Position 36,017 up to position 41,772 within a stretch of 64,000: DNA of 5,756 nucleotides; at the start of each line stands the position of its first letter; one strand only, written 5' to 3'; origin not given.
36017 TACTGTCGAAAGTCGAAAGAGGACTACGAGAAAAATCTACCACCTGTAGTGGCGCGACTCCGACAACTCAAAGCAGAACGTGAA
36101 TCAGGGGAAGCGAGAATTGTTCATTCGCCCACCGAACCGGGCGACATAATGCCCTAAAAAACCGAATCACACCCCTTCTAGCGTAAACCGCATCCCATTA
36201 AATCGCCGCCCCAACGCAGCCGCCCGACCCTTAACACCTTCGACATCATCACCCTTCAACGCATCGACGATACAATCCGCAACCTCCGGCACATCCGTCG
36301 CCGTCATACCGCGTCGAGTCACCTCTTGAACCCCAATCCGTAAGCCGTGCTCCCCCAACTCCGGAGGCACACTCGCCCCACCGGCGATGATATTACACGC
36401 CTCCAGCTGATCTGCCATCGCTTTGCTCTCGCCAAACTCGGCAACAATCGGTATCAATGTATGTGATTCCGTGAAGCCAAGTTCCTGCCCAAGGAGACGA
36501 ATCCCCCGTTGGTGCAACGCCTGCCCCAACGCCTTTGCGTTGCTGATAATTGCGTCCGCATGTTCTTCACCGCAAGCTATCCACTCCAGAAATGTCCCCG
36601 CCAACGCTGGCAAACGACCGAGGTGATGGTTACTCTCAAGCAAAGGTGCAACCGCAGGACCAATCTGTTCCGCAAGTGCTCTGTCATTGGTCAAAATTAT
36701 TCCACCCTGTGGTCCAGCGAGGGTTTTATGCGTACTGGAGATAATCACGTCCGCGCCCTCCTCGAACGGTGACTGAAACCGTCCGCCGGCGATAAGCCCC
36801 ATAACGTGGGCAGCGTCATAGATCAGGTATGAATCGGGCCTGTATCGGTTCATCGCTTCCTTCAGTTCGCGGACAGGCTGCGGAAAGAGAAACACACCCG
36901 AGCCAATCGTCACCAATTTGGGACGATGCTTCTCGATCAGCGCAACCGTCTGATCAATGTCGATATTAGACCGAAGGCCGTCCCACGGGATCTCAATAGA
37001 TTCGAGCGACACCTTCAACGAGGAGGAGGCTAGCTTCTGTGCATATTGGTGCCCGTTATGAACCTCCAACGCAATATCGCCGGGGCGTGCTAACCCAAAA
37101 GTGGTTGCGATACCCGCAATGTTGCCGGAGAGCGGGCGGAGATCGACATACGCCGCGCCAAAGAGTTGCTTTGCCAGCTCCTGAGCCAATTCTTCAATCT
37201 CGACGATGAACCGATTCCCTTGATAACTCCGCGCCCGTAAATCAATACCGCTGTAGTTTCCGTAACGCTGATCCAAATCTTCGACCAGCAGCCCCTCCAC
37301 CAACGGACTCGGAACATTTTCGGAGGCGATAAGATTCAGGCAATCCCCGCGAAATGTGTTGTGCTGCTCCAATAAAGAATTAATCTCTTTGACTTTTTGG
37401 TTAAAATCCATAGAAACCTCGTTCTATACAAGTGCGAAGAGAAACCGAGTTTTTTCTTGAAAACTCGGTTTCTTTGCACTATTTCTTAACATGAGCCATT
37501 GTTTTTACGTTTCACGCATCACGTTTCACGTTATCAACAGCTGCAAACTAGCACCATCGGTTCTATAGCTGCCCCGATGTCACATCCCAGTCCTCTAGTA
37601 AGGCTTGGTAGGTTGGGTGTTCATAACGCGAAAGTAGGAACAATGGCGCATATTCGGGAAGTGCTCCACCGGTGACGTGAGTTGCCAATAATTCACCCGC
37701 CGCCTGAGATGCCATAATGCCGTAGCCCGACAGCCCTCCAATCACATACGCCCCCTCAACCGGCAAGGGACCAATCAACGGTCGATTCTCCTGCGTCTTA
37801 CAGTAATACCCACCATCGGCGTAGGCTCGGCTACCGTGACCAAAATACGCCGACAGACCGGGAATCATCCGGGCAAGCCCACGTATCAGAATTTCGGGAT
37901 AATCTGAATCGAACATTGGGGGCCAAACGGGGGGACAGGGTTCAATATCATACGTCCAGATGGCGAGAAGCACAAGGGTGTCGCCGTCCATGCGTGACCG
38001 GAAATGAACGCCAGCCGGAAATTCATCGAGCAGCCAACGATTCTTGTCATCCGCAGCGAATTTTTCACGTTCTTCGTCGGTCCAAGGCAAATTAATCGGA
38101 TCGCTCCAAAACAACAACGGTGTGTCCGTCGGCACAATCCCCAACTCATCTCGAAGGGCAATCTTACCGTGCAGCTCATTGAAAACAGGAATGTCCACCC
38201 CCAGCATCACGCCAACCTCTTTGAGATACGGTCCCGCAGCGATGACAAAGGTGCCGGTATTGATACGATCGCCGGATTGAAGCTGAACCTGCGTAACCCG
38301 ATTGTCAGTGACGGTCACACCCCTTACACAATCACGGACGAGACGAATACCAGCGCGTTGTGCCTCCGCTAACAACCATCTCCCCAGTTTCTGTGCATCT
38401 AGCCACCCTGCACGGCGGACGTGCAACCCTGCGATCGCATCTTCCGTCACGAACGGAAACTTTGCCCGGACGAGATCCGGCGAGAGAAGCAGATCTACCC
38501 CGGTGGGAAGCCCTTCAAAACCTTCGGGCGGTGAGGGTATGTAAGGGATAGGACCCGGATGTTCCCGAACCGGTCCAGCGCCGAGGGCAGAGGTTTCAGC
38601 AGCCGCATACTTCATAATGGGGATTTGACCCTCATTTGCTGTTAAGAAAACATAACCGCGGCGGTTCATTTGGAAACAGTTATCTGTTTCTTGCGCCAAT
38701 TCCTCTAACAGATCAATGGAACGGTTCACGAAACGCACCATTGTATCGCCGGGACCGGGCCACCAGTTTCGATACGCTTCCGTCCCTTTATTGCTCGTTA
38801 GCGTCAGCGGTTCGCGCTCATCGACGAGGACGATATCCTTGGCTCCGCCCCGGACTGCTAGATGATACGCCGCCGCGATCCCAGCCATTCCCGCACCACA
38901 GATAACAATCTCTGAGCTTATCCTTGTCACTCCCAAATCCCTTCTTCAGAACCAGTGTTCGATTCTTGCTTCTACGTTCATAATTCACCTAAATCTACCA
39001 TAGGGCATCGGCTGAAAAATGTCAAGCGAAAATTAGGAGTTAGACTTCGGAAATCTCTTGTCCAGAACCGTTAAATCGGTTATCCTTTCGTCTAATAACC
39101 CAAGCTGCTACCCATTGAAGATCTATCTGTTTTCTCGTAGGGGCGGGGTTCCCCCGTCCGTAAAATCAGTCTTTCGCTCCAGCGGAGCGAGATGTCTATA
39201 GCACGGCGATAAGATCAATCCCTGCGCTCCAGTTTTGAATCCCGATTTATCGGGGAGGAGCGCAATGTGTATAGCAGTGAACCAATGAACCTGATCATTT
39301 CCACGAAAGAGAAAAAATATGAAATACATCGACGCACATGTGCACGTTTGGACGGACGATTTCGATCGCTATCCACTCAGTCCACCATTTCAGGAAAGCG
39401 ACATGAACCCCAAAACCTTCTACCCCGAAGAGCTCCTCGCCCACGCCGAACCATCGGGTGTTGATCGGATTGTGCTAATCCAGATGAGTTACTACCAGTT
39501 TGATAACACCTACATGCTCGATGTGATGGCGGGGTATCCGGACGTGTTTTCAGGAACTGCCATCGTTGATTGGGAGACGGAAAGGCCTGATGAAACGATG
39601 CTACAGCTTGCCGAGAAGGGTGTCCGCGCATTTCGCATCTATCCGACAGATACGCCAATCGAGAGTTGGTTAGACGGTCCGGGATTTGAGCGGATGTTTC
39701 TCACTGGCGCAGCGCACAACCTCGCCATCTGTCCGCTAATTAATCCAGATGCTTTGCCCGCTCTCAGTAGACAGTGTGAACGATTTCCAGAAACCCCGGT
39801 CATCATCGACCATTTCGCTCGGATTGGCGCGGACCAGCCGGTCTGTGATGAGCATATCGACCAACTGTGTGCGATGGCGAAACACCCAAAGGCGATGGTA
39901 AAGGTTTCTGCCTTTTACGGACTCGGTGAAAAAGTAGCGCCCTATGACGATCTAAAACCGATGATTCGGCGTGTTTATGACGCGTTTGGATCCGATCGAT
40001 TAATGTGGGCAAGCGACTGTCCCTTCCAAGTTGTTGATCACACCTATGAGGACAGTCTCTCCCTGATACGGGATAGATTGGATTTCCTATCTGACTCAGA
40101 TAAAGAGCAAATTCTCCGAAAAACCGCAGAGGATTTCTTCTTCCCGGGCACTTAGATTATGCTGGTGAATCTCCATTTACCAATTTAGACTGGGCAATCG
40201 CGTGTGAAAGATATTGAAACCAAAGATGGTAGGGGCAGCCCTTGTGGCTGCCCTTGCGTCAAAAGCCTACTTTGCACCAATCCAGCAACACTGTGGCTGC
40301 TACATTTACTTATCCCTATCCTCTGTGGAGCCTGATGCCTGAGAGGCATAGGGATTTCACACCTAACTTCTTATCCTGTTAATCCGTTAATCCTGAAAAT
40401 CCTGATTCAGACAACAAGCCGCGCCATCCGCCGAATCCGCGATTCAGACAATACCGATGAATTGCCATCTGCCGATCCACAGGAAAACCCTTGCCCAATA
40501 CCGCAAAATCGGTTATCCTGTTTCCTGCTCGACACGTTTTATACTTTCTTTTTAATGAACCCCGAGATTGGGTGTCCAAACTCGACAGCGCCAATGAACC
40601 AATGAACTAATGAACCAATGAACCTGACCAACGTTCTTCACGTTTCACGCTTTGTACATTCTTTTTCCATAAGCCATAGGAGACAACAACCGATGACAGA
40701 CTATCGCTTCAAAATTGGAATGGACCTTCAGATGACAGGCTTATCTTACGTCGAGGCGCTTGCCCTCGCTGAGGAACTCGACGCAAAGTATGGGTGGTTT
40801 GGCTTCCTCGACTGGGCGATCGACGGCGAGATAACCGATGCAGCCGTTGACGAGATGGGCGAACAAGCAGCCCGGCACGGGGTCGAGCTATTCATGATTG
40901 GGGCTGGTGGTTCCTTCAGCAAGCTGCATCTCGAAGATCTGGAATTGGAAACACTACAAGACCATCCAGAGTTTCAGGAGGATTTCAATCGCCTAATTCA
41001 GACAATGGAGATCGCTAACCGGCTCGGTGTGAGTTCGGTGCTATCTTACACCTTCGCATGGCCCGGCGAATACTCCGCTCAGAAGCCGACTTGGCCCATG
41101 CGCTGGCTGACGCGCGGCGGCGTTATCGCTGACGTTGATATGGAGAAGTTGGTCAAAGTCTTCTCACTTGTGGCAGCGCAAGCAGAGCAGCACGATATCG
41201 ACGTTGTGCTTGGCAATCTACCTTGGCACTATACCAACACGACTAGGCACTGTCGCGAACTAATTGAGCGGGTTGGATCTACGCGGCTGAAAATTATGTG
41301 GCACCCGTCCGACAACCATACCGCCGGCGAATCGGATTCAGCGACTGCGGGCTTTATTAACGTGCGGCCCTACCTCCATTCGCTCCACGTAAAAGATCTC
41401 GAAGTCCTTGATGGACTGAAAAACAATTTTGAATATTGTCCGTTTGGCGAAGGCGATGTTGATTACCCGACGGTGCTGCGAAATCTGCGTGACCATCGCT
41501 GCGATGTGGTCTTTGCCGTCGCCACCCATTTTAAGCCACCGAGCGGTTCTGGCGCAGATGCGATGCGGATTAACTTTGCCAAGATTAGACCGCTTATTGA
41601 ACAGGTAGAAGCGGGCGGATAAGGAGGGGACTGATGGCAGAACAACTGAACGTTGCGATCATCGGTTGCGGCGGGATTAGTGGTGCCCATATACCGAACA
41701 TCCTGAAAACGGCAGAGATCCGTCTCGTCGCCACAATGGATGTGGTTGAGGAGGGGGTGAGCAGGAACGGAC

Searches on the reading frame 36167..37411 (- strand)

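Call 14: search_protein_families(library=pfam, proteins=[window:36167-37411:-])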
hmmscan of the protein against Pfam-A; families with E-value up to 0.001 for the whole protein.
window:36167-37411:- (414 aa): 1 family
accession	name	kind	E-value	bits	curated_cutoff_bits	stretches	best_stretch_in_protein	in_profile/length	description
PF00464.25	SHMT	-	5.2e-39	134.4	27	1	6-381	4-399/399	Serine hydroxymethyltransferase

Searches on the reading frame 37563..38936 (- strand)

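Call 14: search_protein_families(library=pfam, proteins=[window:37563-38936:-])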
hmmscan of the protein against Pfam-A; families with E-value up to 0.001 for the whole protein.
window:37563-38936:- (457 aa): 4 families
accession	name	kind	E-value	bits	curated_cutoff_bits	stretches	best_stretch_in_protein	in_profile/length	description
PF01266.30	DAO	-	8.6e-39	134.5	27.9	1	10-418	2-351/353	FAD dependent oxidoreductase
PF01134.28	GIDA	-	6.1e-07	29.3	22.1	0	195-241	109-155/391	Glucose inhibited division protein A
PF04820.20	Trp_halogenase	-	5.6e-06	25.9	21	0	178-235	154-212/458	Tryptophan halogenase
PF07992.20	Pyr_redox_2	-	7.5e-05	22.7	26.1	0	9-42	2-34/291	Pyridine nucleotide-disulphide oxidoreductase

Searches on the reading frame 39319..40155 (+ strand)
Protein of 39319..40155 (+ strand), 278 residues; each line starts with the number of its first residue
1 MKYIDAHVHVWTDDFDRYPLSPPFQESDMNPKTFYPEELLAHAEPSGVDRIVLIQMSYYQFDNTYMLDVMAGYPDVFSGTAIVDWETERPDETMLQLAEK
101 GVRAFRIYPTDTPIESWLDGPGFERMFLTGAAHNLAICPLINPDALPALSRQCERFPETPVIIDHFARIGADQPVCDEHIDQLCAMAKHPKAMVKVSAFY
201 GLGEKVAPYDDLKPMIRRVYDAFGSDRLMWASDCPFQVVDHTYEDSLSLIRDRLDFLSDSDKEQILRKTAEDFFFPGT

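Call 14: search_protein_families(library=pfam, proteins=[window:39319-40155:+])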
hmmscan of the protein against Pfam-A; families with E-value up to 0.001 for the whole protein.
window:39319-40155:+ (278 aa): 1 family
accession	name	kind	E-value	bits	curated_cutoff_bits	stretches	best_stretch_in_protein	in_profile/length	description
PF04909.20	Amidohydro_2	-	4.3e-34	119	26.4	1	4-274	1-287/289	Amidohydrolase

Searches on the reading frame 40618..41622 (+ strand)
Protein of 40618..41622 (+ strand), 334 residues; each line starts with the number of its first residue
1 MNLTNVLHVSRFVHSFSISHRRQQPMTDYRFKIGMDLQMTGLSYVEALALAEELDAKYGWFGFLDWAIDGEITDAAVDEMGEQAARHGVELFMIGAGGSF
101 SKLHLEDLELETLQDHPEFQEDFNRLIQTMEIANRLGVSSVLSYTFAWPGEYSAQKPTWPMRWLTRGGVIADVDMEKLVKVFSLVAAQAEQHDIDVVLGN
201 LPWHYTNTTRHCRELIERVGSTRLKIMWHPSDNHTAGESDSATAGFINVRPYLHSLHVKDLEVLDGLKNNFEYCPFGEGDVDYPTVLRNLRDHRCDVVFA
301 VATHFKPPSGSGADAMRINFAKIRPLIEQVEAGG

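Call 14: search_protein_families(library=pfam, proteins=[window:40618-41622:+])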
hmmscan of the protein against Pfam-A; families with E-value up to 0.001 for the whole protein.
window:40618-41622:+ (334 aa): 1 family
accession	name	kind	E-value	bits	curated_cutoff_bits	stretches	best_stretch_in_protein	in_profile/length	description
PF01261.30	AP_endonuc_2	-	3.9e-22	79.6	31.1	1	68-303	21-229/249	Xylose isomerase-like TIM barrel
